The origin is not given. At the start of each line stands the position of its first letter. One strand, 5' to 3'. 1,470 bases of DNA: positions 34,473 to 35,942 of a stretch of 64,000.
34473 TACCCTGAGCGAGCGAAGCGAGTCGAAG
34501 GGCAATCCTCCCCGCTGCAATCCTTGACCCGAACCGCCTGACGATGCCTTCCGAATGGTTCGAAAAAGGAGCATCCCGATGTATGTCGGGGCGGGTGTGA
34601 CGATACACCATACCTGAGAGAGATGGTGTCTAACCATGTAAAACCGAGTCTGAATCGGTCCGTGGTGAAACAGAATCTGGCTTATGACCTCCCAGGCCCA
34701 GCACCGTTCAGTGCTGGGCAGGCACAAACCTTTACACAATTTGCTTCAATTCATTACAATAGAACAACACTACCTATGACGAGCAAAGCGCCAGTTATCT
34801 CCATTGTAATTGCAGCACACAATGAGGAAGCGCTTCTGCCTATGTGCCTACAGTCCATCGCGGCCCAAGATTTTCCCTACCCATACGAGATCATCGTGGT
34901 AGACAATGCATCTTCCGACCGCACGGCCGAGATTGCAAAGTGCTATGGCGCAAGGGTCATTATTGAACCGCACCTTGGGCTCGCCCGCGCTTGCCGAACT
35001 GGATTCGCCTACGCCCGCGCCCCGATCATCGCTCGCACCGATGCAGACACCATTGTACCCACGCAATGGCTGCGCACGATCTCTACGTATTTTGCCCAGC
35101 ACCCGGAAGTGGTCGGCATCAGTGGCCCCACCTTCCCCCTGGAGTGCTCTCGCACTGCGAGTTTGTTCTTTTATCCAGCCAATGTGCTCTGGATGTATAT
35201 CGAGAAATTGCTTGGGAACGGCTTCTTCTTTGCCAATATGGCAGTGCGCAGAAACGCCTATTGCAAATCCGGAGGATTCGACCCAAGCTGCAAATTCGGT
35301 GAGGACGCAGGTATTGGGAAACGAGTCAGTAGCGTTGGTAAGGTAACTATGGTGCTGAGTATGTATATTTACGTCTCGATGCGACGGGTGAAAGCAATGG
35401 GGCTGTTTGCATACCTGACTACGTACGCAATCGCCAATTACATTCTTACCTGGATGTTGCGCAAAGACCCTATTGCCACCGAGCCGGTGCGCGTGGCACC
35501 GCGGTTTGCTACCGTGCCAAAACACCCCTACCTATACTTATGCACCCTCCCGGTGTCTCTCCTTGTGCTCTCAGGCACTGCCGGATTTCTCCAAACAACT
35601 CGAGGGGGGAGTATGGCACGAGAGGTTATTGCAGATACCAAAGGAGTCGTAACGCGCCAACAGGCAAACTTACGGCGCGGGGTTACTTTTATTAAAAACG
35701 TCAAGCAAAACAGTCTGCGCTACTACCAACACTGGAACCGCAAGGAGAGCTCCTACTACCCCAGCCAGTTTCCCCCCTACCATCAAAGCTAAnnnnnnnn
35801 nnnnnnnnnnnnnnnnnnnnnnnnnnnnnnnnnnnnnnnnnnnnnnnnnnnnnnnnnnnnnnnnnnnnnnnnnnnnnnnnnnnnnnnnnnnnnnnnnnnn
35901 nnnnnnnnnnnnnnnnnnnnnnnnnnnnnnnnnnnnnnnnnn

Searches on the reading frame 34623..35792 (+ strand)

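Call 56: search_protein_families(library=pfam, proteins=[window:34623-35792:+], max_evalue=0.001)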
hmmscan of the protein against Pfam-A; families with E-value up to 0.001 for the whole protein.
window:34623-35792:+ (389 aa): 3 families
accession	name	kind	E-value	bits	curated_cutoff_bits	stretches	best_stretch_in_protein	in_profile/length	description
PF00535.33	Glycos_transf_2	-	4.1e-26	92.3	23.3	1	60-165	1-113/168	Glycosyl transferase family 2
PF13641.12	Glyco_tranf_2_3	-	7e-11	43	27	1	58-243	2-202/230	Glycosyltransferase like family 2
PF13506.12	Glyco_transf_21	-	3.5e-05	23.8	21.7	1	124-247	22-149/174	Glycosyl transferase family 21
